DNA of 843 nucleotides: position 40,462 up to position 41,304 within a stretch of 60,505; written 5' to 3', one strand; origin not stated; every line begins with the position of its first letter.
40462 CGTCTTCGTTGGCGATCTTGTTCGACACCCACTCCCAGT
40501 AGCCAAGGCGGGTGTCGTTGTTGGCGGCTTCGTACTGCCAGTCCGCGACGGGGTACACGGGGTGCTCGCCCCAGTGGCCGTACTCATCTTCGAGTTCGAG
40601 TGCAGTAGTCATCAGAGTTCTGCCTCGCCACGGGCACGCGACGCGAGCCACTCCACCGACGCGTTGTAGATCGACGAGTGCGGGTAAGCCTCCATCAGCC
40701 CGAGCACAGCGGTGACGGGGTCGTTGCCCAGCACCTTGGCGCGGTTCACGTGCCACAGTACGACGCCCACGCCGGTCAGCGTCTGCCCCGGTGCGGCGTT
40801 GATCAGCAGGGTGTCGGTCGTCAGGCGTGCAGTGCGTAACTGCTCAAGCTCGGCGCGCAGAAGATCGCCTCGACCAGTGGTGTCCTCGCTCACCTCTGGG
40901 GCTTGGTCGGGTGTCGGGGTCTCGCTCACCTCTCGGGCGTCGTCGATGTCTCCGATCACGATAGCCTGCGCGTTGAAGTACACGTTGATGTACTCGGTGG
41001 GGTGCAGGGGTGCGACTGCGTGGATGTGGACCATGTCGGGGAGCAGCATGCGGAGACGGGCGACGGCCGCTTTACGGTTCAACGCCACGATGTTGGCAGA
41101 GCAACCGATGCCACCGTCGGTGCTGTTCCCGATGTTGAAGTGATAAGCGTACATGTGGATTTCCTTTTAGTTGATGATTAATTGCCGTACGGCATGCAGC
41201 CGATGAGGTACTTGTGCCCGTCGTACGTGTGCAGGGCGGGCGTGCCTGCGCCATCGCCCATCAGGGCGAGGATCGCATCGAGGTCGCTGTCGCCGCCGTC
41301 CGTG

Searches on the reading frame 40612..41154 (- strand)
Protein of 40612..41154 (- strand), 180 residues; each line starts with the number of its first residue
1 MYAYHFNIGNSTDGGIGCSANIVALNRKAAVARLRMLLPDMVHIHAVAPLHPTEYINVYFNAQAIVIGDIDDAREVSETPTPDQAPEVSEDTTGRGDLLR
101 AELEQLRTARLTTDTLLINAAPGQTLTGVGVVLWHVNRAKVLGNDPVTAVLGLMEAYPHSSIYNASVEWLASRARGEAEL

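Call 9: search_protein_families(library=pfam, proteins=[window:40612-41154:-])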
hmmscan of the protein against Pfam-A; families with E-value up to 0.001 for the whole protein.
window:40612-41154:- (180 aa): 0 families

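Call 14: find_related_loci(query=window:40612-41154:-, collection=viral_contigs, flank=6000)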
Query window:40612-41154:- (180 aa) in viral_contigs; peptide patterns used: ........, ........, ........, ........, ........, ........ (x = any residue, [..] = any of these).
70 stretches matched a pattern, but none encodes a relative of the query by tblastn (E <= 1e-3).

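Call 17: search_protein_families(library=phrogs, proteins=[window:40612-41154:-], max_evalue=0.01)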
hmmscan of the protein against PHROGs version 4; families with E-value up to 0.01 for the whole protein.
window:40612-41154:- (180 aa): 1 family
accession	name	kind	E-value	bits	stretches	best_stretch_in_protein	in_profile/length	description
phrog_18472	-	unknown function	0.0096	16.8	0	17-59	75-113/173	-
